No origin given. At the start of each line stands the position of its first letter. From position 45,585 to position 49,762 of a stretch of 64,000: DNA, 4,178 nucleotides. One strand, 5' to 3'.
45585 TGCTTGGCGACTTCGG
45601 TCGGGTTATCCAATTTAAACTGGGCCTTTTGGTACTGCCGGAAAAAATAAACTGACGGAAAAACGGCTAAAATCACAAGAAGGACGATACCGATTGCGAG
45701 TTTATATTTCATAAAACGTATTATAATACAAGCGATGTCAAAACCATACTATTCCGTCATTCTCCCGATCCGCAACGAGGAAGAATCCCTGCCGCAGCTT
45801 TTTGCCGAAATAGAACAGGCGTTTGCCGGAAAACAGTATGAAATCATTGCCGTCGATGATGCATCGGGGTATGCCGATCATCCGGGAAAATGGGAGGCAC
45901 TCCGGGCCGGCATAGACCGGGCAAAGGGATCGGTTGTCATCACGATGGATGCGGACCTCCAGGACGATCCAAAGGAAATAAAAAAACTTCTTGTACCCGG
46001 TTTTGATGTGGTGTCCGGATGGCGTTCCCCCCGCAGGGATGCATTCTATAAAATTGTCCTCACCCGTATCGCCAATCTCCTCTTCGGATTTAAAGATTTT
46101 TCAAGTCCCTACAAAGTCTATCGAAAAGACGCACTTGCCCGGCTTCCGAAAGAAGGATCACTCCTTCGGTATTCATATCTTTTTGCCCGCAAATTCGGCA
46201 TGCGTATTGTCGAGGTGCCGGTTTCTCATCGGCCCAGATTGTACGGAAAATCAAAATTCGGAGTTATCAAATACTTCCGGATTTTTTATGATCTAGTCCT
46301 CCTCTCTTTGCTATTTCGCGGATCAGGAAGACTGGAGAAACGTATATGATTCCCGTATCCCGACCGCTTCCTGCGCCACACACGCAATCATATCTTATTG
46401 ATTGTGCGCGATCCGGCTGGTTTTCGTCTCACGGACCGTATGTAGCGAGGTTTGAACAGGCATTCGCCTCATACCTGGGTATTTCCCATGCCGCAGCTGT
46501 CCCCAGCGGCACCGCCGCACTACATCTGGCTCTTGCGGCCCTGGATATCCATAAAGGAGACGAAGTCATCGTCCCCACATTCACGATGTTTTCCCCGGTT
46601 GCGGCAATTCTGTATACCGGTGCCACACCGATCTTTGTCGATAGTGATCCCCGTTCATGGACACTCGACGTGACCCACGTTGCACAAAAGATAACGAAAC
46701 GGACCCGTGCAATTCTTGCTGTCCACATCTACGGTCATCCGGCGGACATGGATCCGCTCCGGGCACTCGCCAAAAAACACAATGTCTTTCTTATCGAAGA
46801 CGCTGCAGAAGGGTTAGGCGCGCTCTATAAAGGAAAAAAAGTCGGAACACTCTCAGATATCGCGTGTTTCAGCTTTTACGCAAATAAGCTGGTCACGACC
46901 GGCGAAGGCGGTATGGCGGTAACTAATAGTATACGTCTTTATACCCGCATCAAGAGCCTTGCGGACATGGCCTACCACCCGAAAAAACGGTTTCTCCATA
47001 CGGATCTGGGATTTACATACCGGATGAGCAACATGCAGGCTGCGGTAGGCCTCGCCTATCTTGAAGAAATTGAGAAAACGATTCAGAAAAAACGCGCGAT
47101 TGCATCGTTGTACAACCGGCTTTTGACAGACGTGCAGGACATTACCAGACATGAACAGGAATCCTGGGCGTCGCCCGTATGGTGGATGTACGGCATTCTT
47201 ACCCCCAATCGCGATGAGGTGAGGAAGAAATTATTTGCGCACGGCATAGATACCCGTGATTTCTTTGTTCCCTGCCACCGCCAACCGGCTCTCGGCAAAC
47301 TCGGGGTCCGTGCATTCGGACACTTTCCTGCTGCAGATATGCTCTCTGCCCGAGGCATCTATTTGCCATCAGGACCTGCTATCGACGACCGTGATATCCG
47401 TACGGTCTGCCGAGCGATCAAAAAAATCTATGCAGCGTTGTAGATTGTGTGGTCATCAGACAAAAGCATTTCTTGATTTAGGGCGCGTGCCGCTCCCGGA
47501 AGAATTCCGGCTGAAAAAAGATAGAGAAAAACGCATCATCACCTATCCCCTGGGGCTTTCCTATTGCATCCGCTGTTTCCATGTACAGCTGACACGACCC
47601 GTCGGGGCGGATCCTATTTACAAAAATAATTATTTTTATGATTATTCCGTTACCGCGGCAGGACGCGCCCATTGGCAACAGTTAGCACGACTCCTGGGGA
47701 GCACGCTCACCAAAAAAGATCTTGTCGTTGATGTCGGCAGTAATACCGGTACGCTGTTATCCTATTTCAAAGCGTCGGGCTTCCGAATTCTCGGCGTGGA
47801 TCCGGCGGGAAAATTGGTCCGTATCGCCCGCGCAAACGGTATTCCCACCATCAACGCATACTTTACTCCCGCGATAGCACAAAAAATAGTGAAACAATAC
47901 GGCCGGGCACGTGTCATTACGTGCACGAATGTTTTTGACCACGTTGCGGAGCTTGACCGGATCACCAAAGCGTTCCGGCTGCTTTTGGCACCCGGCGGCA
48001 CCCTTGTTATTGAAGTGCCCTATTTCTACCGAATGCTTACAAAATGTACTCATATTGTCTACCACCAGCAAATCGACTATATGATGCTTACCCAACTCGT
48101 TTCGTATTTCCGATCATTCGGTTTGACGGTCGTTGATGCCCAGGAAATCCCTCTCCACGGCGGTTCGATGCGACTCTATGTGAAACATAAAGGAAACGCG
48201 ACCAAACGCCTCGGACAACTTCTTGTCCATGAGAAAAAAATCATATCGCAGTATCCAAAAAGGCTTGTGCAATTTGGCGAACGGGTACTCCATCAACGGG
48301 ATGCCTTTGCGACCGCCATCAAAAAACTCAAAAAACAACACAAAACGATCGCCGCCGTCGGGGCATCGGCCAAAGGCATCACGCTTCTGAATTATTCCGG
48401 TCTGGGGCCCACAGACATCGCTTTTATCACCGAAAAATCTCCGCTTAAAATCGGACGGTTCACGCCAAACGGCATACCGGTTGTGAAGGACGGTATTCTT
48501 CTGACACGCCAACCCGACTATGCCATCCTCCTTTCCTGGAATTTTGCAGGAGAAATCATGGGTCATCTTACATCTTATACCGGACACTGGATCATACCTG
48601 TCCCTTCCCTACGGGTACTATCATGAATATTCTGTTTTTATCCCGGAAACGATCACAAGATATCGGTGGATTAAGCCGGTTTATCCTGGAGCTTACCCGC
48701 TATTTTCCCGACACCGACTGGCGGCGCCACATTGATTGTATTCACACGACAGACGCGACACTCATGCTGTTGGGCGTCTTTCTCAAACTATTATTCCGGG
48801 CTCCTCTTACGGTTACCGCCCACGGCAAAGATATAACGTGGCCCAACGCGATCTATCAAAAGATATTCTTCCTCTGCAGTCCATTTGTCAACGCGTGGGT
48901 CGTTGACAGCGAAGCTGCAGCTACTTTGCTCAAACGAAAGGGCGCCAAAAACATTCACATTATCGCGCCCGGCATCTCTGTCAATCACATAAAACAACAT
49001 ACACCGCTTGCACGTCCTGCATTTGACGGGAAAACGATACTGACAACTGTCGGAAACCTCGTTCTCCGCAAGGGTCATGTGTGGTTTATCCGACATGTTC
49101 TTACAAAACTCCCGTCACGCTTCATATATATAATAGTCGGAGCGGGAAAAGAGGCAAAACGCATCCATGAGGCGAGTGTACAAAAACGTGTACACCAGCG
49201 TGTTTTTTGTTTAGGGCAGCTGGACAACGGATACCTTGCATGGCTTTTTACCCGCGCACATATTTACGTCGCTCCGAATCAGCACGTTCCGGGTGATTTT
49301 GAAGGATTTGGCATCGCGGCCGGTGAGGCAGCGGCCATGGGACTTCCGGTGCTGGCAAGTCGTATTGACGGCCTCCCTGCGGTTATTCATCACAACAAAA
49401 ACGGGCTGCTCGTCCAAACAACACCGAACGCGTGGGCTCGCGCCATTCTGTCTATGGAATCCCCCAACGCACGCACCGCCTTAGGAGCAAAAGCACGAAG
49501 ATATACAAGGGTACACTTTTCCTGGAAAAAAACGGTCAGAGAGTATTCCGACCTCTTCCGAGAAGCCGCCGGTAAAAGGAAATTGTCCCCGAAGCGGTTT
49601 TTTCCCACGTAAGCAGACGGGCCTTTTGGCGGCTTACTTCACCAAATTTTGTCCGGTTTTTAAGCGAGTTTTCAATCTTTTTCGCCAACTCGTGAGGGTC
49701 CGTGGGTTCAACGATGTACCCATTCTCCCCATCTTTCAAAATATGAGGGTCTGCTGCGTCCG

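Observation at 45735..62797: Candidate O-glycosylated collagen-like surface-fibre system: sensor-regulator, giant Gly-X-Thr protein, PMT-like glycosyltransferases and sugar-tailoring enzymes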

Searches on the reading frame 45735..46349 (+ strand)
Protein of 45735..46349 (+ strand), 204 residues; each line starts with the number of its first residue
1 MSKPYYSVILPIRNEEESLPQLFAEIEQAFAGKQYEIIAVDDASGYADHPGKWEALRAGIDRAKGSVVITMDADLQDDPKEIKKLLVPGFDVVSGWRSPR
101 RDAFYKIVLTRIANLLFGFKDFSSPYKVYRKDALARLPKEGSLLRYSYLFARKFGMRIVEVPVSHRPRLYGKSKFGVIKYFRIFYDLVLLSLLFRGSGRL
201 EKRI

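Call 5: search_protein_families(library=pfam, proteins=[window:45735-46349:+], max_evalue=0.01)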
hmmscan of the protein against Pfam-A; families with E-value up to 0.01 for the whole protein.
window:45735-46349:+ (204 aa): 1 family
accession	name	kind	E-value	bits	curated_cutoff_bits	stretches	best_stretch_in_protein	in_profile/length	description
PF00535.33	Glycos_transf_2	-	1.1e-13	51.9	23.3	2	51-109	65-127/168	Glycosyl transferase family 2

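Call 31: search_protein_families(library=ncbifam, proteins=[window:45735-46349:+], max_evalue=0.001)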
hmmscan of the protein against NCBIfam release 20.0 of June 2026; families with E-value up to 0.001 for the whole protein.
window:45735-46349:+ (204 aa): 5 families
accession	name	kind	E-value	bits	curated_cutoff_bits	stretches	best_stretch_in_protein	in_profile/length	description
NF007986.1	PRK10714.1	equivalog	8.4e-25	87.4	529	2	51-188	77-223/316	undecaprenyl-phosphate 4-deoxy-4-formamido-L-arabinose transferase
NF047588.1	GlcsyltransPgfSStrep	equivalog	2.1e-10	40.3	500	1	51-179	72-209/308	glycosyltransferase PgfS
NF010496.0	PRK13915.1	equivalog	1.2e-05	24.6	262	0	47-88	99-141/307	glucosyl-3-phosphoglycerate synthase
NF041875.1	EPS_EpsD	equivalog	0.00035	20.1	370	0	7-44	2-40/325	exopolysaccharide biosynthesis glycosyltransferase EpsD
TIGR04283.1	glyco_like_mftF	equivalog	0.00072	19.2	182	0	7-44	2-38/221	TIGR04283 family arsenosugar biosynthesis glycosyltransferase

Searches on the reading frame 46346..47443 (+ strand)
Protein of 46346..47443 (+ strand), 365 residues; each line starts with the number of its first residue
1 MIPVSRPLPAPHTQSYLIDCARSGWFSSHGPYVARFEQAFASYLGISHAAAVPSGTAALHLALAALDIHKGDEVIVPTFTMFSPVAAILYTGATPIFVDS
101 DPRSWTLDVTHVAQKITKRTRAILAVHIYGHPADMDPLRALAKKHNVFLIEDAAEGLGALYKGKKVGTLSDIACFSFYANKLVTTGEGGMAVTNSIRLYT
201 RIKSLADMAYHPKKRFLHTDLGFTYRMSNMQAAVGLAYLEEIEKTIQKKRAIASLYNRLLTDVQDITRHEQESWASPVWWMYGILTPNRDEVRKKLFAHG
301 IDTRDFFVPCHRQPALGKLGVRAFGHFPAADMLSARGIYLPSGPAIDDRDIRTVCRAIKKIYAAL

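Call 5: search_protein_families(library=pfam, proteins=[window:46346-47443:+], max_evalue=0.01)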
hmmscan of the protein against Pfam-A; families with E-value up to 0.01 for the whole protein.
window:46346-47443:+ (365 aa): 4 families
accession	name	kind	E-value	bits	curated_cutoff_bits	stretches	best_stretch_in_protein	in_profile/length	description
PF01041.23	DegT_DnrJ_EryC1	-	3.1e-116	389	19.8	1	14-358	8-359/360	DegT/DnrJ/EryC1/StrS aminotransferase family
PF00155.27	Aminotran_1_2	-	1.5e-06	28.1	19.7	1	33-153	44-186/361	Aminotransferase class I and II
PF01212.27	Beta_elim_lyase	-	6.4e-05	22.8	27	1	31-264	32-269/288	Beta-eliminating lyase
PF01053.26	Cys_Met_Meta_PP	-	0.00033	19.7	27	1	31-163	52-184/381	Cys/Met metabolism PLP-dependent enzyme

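Call 31: search_protein_families(library=ncbifam, proteins=[window:46346-47443:+], max_evalue=0.001)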
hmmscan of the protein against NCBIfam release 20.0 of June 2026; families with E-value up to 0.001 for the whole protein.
window:46346-47443:+ (365 aa): 21 families
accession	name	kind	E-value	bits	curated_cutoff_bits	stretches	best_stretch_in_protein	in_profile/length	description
TIGR04181.1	NHT_00031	hypoth_equivalog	1.9e-93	313.2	420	1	2-343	1-359/359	LegC family aminotransferase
TIGR03588.1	PseC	equivalog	2e-73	247.5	423.5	1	28-361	27-379/380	UDP-4-amino-4,6-dideoxy-N-acetyl-beta-L-altrosamine transaminase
NF008687.0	PRK11706.1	equivalog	7.9e-65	219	375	1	1-362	1-374/375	dTDP-4-amino-4,6-dideoxygalactose transaminase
TIGR04427.1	PLP_DesI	equivalog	3.4e-61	207.5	650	1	23-359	44-380/390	dTDP-4-dehydro-6-deoxyglucose aminotransferase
NF008658.2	PRK11658.1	equivalog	2.2e-59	201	631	1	2-362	5-377/379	UDP-4-amino-4-deoxy-L-arabinose aminotransferase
NF011936.0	PRK15407.1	equivalog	3.5e-57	194.1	423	2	14-207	49-249/440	lipopolysaccharide biosynthesis protein RfbH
TIGR02379.1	ECA_wecE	subfamily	1.5e-49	168.8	434.85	1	1-361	1-374/376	dTDP-4-amino-4,6-dideoxy-D-glucose transaminase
NF004770.0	PRK06108.1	subfamily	3e-08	32.9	422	1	37-151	87-208/396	pyridoxal phosphate-dependent aminotransferase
NF006569.0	PRK09082.1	subfamily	2.6e-07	30.1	420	1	51-152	95-202/386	methionine aminotransferase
NF041364.1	GntC_guanitoxin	equivalog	2.3e-06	26.7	415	1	55-152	68-173/356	guanitoxin biosynthesis PLP-dependent (S)-gamma-hydroxy-L-arginine cyclodehydratase GntC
NF004621.0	PRK05957.1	equivalog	3.4e-06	26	498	1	61-126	104-167/389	pyridoxal phosphate-dependent aminotransferase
NF009079.0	PRK12414.1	subfamily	3.5e-06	26.3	481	1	50-125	94-168/384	methionine aminotransferase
NF006488.0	PRK08912.1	equivalog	6.9e-06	25.2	498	1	54-125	94-165/387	aminotransferase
NF005817.0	PRK07683.1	equivalog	8.8e-06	24.7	575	1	57-126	100-168/387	aminotransferase A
NF005732.0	PRK07550.1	equivalog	1.8e-05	24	366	1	53-152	99-205/389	aminotransferase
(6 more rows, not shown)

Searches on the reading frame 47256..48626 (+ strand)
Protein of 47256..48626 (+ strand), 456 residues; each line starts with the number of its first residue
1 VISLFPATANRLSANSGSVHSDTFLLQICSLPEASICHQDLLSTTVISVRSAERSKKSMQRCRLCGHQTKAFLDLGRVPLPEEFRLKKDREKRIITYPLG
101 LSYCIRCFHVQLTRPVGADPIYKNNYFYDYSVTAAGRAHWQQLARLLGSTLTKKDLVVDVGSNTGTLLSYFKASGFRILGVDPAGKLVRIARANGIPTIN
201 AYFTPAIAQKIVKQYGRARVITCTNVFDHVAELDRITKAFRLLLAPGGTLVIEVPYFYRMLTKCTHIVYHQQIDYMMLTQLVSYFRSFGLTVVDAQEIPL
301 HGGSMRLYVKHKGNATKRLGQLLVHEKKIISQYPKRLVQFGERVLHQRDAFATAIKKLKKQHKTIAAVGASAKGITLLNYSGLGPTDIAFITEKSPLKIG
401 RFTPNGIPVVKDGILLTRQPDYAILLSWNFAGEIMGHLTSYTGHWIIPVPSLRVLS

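Call 5: search_protein_families(library=pfam, proteins=[window:47256-48626:+], max_evalue=0.01)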
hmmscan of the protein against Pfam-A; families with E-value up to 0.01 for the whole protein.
window:47256-48626:+ (456 aa): 7 families
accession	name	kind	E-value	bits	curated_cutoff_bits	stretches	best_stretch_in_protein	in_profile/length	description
PF08484.17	Methyltransf_14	-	4.9e-37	127.6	23.5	1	299-450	1-160/160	C-methyltransferase C-terminal domain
PF13489.12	Methyltransf_23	-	4.7e-17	62.6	27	1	143-294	13-163/164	Methyltransferase domain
PF08421.16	Methyltransf_13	-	4.2e-14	52.9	31.3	1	62-122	1-62/62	Putative zinc binding domain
PF08242.18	Methyltransf_12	-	1e-08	36.2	30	1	158-250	1-98/98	Methyltransferase domain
PF13649.12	Methyltransf_25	-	6.3e-08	33.6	27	1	157-248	1-97/97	Methyltransferase domain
PF08241.18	Methyltransf_11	-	6.3e-08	33.6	21.2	1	158-252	1-95/95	Methyltransferase domain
PF13847.12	Methyltransf_31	-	0.0058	16.8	27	0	153-263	3-125/145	Methyltransferase domain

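Call 31: search_protein_families(library=ncbifam, proteins=[window:47256-48626:+], max_evalue=0.001)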
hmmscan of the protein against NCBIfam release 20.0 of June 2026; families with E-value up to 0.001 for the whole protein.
window:47256-48626:+ (456 aa): 3 families
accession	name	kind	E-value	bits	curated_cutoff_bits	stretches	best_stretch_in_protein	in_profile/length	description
TIGR01983.1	UbiG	equivalog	4.6e-08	32.7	102.95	1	154-252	50-151/228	bifunctional 2-polyprenyl-6-hydroxyphenol methylase/3-demethylubiquinol 3-O-methyltransferase UbiG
NF045667.1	MTase_DVU1556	equivalog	3.1e-06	26.8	155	1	150-252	19-119/213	DVU_1556 family methyltransferase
NF043040.1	corrin_prot_MT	hypoth_equivalog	1.4e-05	24.6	180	1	128-252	15-147/216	corrinoid protein-associated methyltransferase CpaM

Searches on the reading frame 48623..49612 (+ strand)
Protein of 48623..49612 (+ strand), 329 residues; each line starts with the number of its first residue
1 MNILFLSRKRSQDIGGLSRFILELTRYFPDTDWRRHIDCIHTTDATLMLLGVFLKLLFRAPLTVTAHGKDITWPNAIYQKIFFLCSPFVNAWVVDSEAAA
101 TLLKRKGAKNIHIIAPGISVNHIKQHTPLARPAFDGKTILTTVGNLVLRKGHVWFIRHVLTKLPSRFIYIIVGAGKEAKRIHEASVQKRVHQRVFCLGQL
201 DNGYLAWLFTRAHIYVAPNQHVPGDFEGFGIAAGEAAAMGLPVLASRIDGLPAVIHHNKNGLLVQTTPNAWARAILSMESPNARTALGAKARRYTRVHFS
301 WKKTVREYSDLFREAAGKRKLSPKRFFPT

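Call 5: search_protein_families(library=pfam, proteins=[window:48623-49612:+], max_evalue=0.01)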
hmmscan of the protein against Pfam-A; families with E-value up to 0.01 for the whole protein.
window:48623-49612:+ (329 aa): 6 families
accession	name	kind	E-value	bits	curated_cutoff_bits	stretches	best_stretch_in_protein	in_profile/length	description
PF00534.26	Glycos_transf_1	-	1.7e-24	86.7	26.4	1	134-293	12-171/172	Glycosyl transferases group 1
PF13692.12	Glyco_trans_1_4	-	7e-24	85.1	27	1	139-278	3-139/142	Glycosyl transferases group 1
PF13439.12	Glyco_transf_4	-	1.4e-08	35.4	28.5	1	31-120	71-168/170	Glycosyltransferase Family 4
PF13579.12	Glyco_trans_4_4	-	2e-06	28.7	29.7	1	17-116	56-157/158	Glycosyl transferase 4-like domain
PF20706.3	GT4-conflict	-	2.8e-06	27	26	1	199-306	269-383/385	Family 4 Glycosyltransferase in conflict systems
PF13524.12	Glyco_trans_1_2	-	3.6e-05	24.2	25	1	193-308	28-142/144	Glycosyl transferase-like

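Call 31: search_protein_families(library=ncbifam, proteins=[window:48623-49612:+], max_evalue=0.001)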
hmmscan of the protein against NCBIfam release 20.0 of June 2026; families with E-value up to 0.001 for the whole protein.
window:48623-49612:+ (329 aa): 24 families
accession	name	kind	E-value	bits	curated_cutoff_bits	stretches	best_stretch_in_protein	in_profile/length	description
TIGR03088.1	stp2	hypoth_equivalog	2.2e-19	69.7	409.05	1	66-314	111-372/374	TIGR03088 family PEP-CTERM/XrtA system glycosyltransferase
NF041876.1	EPS_EpsE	equivalog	4.3e-19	69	400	1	99-303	176-384/389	exopolysaccharide biosynthesis GT4 family glycosyltransferase EpsE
TIGR03999.1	thiol_BshA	equivalog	1.4e-16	60.5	273.7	1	97-315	155-373/375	N-acetyl-alpha-D-glucosaminyl L-malate synthase BshA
TIGR03449.1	mycothiol_MshA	equivalog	7.2e-16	58.1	462.5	1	102-316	179-404/406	D-inositol-3-phosphate glycosyltransferase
NF038229.1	Glyco4_Geo_Pelo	equivalog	1.3e-13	50.7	400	1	189-314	213-335/338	GPMC system family 4 glycosyltransferase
NF053787.1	GlcN_PG_synth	equivalog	7.6e-11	41.5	480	1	153-314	212-358/361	N-acetylglucosaminyl phosphatidylglycerol synthase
TIGR02149.1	glgA_Coryne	subfamily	8e-11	41.7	302.4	1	110-314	170-389/391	glycogen synthase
NF047684.1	TeichurnBiosyTuaC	equivalog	7e-10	38.4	550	1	136-284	218-357/391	teichuronic acid biosynthesis protein TuaC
TIGR03087.1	stp1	hypoth_equivalog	1e-08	34.8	316.65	1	91-312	176-394/397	TIGR03087 family PEP-CTERM/XrtA system glycosyltransferase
TIGR04063.1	stp3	hypoth_equivalog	1.2e-08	34.3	442.05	1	168-315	246-395/397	TIGR04063 family PEP-CTERM/XrtA system glycosyltransferase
TIGR02472.1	sucr_P_syn_N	equivalog_domain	1.4e-08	34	576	1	226-309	350-435/439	sucrose-phosphate synthase, putative, glycosyltransferase domain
NF038295.1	EPS_HpsP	equivalog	2.3e-08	33.4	550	1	166-308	238-380/388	hormogonium polysaccharide biosynthesis glycosyltransferase HpsP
TIGR04047.1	MSMEG_0565_glyc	hypoth_equivalog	4.3e-08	32.6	259.85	1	185-313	253-372/373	MSMEG_0565 family glycosyltransferase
TIGR04005.1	wcaL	equivalog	5.2e-08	32.2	537.6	1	100-267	186-355/406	colanic acid biosynthesis glycosyltransferase WcaL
NF046085.1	XrtY_assoc_Gly1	equivalog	4.1e-07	29.2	400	1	158-314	229-383/387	XrtY-associated glycosyltransferase XYAG1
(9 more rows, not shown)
